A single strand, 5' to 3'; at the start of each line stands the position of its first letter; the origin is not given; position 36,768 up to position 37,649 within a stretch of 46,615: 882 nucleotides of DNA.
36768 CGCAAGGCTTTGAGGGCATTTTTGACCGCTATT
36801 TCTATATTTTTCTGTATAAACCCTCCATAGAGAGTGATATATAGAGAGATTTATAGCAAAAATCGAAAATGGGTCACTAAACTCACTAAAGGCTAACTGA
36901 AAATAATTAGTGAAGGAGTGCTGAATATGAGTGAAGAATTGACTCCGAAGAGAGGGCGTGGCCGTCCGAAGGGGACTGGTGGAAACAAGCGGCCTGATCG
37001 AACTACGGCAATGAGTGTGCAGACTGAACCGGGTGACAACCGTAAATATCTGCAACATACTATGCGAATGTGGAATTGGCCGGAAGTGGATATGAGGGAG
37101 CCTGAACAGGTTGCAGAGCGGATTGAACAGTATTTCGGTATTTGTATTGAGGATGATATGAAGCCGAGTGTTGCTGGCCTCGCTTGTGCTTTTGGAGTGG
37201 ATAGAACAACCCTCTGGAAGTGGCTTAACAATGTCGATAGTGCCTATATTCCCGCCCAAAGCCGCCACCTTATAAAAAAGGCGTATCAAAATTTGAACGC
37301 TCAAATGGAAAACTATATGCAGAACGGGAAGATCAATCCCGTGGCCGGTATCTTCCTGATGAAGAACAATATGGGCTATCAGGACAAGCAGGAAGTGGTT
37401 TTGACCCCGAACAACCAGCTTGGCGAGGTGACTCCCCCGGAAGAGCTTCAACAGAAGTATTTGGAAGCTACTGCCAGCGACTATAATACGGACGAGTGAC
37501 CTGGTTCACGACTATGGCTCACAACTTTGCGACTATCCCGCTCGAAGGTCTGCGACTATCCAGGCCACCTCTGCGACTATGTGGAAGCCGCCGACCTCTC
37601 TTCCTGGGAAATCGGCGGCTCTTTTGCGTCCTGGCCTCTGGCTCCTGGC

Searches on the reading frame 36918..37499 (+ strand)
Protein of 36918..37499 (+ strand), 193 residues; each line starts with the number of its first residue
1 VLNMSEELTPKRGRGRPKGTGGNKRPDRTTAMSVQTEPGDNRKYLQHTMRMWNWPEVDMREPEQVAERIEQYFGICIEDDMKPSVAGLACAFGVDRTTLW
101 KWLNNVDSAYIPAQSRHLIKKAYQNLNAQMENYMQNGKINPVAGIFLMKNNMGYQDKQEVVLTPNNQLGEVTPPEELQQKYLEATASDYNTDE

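Call 8: search_protein_families(library=pfam, proteins=[window:36918-37499:+], max_evalue=0.1)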
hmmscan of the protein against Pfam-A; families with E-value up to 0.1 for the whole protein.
window:36918-37499:+ (193 aa): 3 families
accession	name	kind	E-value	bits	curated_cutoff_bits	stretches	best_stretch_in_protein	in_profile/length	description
PF16677.11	GP3_package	-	5.4e-13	49.5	29.4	1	60-160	7-105/105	DNA-packaging protein gp3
PF13022.12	HTH_Tnp_1_2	-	1.4e-05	25.6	27.9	1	74-160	17-105/122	Helix-turn-helix of insertion element transposase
PF01710.22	HTH_Tnp_IS630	-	0.08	13.4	21.3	0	91-137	27-72/119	Transposase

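Call 9: search_protein_families(library=phrogs, proteins=[window:36918-37499:+], max_evalue=0.01)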
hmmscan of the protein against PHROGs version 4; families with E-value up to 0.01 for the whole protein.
window:36918-37499:+ (193 aa): 2 families
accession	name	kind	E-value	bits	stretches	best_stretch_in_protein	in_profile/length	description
phrog_606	-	head and packaging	2.7e-11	44.8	1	59-169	25-145/167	terminase small subunit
phrog_309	-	head and packaging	4.4e-06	27.9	1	88-187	162-286/319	terminase small subunit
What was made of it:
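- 36918..37499 (+): terS (small terminase, P22 gp3 family). PF16677 GP3_package 5.4e-13 and phrog_606 2.7e-11 (calls 8-9).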

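Call 20: find_related_loci(query=window:36918-37499:+, collection=viral_contigs, flank=10000)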
Query window:36918-37499:+ (193 aa) in viral_contigs; peptide patterns used: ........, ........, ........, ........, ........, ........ (x = any residue, [..] = any of these).
138 stretches matched a pattern; 133 encode a relative of the query (tblastn E <= 1e-3); the best 80 are kept; 80 distinct loci.
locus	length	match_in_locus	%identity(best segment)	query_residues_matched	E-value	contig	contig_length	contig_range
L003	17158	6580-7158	99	1-193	1e-131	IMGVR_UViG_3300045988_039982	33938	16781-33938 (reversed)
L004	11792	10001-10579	99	1-193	2e-131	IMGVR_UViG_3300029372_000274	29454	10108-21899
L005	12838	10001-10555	98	9-193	1e-125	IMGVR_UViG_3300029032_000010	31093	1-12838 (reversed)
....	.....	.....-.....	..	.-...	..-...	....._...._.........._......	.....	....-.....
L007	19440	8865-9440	89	2-193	4e-120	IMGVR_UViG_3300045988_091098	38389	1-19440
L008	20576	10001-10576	89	2-193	4e-120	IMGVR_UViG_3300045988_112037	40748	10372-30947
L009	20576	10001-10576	89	2-193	4e-120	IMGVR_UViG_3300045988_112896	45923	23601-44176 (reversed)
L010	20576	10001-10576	89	2-193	7e-120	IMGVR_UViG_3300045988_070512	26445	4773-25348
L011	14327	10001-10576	88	2-193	3e-119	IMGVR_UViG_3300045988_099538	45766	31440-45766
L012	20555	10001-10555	92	9-193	1e-118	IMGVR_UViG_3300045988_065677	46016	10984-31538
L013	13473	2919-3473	92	9-193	4e-118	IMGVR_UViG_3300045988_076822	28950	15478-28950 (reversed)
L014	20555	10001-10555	92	9-193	1e-117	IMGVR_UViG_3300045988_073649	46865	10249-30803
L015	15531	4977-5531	89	9-193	3e-116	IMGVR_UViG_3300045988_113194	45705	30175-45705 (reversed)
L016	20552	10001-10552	89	9-192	2e-115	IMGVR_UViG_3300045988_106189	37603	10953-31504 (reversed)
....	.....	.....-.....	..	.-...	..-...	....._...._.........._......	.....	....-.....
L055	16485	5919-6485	68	4-193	2e-90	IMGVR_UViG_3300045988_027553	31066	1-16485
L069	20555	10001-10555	69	8-192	2e-88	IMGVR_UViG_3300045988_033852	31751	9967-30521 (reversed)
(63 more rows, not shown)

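Call 42: search_protein_families(library=ncbifam, proteins=[L003:9128-9835:+], max_evalue=0.05)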
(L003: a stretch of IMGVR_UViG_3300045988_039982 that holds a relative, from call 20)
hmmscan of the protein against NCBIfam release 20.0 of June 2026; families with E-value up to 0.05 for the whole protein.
L003:9128-9835:+ (235 aa): 1 family
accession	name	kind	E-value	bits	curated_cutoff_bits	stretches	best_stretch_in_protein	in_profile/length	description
TIGR02386.1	rpoC_TIGR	equivalog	0.0022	15.8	963.5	1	38-123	576-661/1147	DNA-directed RNA polymerase subunit beta'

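Call 43: search_protein_families(library=phrogs, proteins=[L003:9128-9835:+, L055:8642-9409:+, L069:12268-13068:+], max_evalue=0.001)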
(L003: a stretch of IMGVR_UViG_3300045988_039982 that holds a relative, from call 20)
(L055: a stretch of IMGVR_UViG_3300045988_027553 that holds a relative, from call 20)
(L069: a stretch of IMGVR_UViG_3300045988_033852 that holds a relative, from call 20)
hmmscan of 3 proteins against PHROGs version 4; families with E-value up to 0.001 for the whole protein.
L003:9128-9835:+ (235 aa): 0 families

L055:8642-9409:+ (255 aa): 4 families
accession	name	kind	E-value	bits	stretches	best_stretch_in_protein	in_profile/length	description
phrog_95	-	integration and excision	4.1e-60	205.1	1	1-254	84-346/651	integrase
phrog_125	-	DNA, RNA and nucleotide metabolism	5.2e-25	89.4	1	2-226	17-201/254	DNA invertase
phrog_6620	-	integration and excision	9.5e-08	32.8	1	5-112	56-156/201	transposase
phrog_7701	-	DNA, RNA and nucleotide metabolism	1.3e-05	26.5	1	161-210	3-49/137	DNA invertase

L069:12268-13068:+ (266 aa): 3 families
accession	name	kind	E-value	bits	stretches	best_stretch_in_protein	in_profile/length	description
phrog_95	-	integration and excision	1.4e-65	223.2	1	7-266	85-346/651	integrase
phrog_125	-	DNA, RNA and nucleotide metabolism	8.7e-30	105.1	1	5-235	15-203/254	DNA invertase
phrog_6620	-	integration and excision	1.5e-07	32.2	1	10-114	56-151/201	transposase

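Call 47: find_related_loci(query=window:36918-37499:+, collection=genome_contigs, flank=10000)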
Query window:36918-37499:+ (193 aa) in genome_contigs; peptide patterns used: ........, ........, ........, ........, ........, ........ (x = any residue, [..] = any of these).
72 stretches matched a pattern; 7 encode a relative of the query (tblastn E <= 1e-3); 7 distinct loci.
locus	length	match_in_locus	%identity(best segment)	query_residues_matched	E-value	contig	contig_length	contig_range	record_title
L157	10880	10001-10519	72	13-189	7e-89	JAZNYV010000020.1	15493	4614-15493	MAG: Faecousia sp. isolate T1900044774_TS20190240.MAGScoT_cleanbin_000007 SGB_2466_k141_879395, whole genome shotgun seq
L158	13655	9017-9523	75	25-193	2e-88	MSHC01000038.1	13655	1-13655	MAG: Ruminococcus sp. Phil15 707_L1_merged_contig_48104, whole genome shotgun sequence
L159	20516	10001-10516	70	25-193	5e-83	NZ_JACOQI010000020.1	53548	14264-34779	Dysosmobacter segnis strain BX15 BX-15_ctg0020, whole genome shotgun sequence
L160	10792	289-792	70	12-183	8e-82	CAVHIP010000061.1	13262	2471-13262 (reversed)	Oscillospiraceae bacterium isolate H07617-L1_cleanbin_000004 genome assembly, contig: Spades_H07617-L1_contig_3241, whol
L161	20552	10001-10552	59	5-193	1e-68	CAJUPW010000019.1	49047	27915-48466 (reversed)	MAG TPA_asm: uncultured Oscillospiraceae bacterium isolate MGBC165440 genome assembly, contig: MGBC165440.19, whole geno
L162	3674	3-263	71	110-193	2e-36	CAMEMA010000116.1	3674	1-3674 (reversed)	MAG: uncultured Clostridia bacterium isolate SRR15057925_bin.11_metaWRAP_v1.3_MAG genome assembly, contig: ERZ10407628.1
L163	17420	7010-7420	37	55-192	3e-19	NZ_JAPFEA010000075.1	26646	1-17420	MAG: Intestinimonas sp. isolate bin_14_LilbubCat k141_23168, whole genome shotgun sequence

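Call 53: search_solved_structures(query=L003:9128-9835:+, max_evalue=1)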
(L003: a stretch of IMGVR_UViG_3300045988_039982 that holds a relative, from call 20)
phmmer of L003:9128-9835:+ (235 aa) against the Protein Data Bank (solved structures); distinct sequences matched with E-value up to 1: 3.
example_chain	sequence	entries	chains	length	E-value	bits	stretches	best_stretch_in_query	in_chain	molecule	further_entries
9eh1_H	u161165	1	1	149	0.57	13.2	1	141-192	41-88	DNA-directed RNA polymerases I, II, and III subunit RPABC3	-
28jc_H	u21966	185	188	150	0.58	13.2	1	141-192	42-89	DNA-directed RNA polymerases I, II, and III subunit RPABC3 | DNA-directed RNA polymerases I, II, and III 17.1 kDa polypeptide | DNA-directed RNA polymerase II s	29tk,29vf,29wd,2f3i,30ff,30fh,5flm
8tek_B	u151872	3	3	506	0.93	12.5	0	44-116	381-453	Coiled-coil protein, putative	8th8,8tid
